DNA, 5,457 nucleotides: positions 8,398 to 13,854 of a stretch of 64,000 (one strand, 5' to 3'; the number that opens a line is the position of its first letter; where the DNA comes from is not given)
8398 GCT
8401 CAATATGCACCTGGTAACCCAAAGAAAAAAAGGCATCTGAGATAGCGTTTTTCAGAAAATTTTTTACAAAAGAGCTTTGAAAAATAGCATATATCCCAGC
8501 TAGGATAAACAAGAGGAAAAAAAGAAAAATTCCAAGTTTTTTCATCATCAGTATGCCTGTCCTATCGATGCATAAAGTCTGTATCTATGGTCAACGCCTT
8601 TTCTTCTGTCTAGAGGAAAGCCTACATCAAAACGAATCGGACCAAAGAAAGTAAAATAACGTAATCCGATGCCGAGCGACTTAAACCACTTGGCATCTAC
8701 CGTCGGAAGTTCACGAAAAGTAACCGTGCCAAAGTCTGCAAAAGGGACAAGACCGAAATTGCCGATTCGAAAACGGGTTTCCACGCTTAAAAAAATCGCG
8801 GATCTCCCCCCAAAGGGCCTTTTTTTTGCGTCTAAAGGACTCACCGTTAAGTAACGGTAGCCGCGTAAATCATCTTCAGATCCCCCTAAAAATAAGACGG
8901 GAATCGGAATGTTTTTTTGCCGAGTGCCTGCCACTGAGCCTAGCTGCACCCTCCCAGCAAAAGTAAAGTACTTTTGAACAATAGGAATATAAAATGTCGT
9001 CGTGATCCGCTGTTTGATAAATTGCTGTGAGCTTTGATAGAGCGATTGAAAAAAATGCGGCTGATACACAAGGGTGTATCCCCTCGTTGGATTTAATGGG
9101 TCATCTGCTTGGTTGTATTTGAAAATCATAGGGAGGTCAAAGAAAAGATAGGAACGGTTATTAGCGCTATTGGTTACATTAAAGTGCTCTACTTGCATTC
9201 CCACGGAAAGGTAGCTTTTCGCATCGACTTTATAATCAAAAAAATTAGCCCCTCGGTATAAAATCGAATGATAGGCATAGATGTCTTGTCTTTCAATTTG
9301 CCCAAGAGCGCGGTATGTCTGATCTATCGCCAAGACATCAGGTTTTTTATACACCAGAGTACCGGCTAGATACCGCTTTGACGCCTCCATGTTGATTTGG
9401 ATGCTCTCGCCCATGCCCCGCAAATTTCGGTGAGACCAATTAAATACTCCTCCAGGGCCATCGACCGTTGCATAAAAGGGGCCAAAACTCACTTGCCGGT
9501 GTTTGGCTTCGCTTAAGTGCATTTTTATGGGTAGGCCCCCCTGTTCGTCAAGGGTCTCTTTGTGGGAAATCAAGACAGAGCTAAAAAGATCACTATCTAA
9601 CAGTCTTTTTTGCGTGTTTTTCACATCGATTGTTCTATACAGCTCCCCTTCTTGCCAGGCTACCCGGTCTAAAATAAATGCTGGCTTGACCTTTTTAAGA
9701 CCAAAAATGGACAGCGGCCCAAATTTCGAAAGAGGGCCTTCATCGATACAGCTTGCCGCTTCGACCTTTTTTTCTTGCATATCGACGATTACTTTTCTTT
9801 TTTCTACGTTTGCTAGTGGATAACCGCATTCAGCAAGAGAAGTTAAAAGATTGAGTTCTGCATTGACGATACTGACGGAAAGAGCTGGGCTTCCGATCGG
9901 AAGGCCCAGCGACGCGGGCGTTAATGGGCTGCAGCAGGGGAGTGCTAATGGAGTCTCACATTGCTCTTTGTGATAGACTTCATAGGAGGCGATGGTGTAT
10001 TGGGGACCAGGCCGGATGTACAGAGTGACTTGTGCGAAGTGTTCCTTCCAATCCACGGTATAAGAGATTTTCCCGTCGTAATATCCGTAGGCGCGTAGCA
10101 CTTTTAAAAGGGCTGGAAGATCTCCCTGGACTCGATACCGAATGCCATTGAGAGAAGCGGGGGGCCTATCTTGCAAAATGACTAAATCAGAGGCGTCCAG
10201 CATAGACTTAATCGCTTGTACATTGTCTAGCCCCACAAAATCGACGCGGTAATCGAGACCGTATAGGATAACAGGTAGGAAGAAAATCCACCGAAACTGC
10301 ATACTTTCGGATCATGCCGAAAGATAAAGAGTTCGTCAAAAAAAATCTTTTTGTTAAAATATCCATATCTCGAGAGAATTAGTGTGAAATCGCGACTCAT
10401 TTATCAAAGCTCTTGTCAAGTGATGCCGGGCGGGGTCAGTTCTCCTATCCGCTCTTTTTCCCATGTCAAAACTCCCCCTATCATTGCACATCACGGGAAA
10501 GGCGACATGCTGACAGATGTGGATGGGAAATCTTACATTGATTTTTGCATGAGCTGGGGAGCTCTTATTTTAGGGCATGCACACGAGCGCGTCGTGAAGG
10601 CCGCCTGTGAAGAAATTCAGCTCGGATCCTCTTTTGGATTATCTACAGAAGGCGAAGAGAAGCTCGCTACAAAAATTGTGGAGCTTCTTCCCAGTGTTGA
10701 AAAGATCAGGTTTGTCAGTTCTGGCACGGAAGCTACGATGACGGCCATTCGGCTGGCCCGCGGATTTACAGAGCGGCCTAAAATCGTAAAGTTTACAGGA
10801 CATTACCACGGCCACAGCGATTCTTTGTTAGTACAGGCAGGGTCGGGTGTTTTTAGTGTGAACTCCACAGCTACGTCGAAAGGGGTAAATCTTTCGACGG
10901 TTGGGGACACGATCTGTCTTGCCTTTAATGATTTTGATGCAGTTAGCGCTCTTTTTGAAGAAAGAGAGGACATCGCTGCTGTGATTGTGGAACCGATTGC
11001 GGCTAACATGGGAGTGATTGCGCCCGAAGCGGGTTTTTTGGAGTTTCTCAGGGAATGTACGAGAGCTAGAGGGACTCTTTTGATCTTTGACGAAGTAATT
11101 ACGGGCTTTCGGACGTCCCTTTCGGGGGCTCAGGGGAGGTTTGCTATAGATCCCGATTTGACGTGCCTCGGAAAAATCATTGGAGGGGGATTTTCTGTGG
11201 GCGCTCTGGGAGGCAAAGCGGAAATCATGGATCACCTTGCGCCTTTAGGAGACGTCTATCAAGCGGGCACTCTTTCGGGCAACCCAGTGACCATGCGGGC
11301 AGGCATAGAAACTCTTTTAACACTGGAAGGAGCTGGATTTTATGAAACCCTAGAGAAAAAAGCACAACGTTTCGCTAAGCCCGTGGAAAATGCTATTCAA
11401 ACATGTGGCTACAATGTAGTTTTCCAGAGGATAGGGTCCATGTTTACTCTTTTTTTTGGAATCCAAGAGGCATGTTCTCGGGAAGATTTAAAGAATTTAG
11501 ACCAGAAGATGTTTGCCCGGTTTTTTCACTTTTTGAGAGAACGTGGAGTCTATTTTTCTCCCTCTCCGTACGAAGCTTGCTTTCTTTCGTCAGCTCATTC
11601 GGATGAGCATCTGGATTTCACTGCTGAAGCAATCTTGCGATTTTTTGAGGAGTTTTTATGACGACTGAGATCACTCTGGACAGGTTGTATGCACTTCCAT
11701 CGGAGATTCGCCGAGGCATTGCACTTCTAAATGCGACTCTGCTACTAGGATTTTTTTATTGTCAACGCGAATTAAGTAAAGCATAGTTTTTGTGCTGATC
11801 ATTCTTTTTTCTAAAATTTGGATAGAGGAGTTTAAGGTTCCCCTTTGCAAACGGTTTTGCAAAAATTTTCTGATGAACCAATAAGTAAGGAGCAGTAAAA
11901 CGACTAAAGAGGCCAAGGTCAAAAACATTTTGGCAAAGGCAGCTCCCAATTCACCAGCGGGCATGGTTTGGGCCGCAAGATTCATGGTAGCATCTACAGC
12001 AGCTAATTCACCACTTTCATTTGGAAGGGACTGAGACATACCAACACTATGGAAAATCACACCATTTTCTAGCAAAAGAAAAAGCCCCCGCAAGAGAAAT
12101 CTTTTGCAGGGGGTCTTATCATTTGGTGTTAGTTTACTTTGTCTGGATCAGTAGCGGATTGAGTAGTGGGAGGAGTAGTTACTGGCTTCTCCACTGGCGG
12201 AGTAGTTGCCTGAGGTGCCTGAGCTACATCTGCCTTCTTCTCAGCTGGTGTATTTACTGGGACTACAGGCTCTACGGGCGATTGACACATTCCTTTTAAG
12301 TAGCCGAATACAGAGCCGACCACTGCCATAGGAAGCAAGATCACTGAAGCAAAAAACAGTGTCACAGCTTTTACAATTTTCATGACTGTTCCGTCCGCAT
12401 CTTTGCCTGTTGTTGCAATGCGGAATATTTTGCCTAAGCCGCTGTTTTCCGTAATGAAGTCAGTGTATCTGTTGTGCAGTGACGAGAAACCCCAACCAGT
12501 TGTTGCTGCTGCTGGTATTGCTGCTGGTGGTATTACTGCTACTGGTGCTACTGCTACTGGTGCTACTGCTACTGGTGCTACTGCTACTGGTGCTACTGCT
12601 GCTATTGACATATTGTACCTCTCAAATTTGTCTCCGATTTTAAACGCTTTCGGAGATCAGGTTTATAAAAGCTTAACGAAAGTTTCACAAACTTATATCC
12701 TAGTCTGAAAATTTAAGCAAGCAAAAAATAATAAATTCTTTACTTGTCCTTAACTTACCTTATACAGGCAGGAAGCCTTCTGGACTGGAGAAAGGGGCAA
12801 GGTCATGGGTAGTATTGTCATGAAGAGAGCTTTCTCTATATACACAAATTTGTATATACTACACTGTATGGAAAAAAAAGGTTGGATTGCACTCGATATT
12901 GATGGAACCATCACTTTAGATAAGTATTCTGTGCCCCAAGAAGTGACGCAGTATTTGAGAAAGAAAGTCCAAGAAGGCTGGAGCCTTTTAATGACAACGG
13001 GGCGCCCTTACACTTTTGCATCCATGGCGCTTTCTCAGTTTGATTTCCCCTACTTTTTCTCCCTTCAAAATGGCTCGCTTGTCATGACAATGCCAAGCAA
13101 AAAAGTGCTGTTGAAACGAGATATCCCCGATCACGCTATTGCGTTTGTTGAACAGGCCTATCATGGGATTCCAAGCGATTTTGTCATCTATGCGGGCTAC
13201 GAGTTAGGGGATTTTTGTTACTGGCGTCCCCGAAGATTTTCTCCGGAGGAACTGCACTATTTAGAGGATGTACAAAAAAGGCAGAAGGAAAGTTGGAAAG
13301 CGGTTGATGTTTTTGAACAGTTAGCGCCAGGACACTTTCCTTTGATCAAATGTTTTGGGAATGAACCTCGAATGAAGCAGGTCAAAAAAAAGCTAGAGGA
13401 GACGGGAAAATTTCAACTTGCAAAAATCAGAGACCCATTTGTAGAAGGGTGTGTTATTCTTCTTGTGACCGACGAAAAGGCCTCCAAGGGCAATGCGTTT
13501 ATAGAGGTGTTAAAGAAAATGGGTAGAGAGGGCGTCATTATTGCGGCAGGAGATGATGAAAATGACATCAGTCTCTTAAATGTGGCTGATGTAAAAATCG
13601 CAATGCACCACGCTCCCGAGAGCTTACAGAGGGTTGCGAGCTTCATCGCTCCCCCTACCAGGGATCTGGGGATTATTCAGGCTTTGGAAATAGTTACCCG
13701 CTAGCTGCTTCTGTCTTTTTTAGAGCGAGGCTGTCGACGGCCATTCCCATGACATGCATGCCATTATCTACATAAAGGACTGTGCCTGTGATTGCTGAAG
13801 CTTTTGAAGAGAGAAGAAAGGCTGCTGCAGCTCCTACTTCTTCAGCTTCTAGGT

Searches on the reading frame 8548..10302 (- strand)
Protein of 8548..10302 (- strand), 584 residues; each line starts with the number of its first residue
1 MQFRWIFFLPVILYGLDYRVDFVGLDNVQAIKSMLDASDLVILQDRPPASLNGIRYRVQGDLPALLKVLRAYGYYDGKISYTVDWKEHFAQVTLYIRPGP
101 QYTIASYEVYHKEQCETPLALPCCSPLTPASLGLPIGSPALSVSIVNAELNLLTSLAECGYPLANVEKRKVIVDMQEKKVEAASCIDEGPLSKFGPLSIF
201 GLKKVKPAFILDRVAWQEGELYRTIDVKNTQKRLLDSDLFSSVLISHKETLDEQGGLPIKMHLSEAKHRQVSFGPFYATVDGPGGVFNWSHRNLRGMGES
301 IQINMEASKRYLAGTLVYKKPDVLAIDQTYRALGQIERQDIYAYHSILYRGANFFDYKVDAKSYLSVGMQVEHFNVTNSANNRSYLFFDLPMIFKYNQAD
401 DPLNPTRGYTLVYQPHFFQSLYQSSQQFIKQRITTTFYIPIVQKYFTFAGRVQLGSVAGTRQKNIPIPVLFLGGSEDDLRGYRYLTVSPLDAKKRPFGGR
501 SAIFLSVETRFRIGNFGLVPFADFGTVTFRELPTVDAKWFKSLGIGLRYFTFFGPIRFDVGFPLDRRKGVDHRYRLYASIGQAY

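Call 79: search_protein_families(library=pfam, proteins=[window:8548-10302:-], max_evalue=1e-8)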
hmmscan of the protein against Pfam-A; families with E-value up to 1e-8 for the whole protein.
window:8548-10302:- (584 aa): 1 family
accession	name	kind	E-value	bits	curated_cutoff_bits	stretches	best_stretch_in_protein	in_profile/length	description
PF01103.29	Omp85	-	1.5e-37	130.3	24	1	293-583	1-324/325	Omp85 superfamily domain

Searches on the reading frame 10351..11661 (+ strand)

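Call 79: search_protein_families(library=pfam, proteins=[window:10351-11661:+], max_evalue=1e-8)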
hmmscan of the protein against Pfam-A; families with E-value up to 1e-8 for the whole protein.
window:10351-11661:+ (436 aa): 1 family
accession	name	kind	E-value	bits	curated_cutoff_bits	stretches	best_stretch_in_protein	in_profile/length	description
PF00202.27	Aminotran_3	-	1e-66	225.8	30.5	1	41-410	8-379/403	Aminotransferase class-III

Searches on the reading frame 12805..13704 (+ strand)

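Call 79: search_protein_families(library=pfam, proteins=[window:12805-13704:+], max_evalue=1e-8)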
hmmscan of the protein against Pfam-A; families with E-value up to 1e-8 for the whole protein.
window:12805-13704:+ (299 aa): 1 family
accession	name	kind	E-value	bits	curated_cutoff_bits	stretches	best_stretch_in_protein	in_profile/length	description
PF08282.18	Hydrolase_3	-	2.2e-28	100.1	20.9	1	28-294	1-255/255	haloacid dehalogenase-like hydrolase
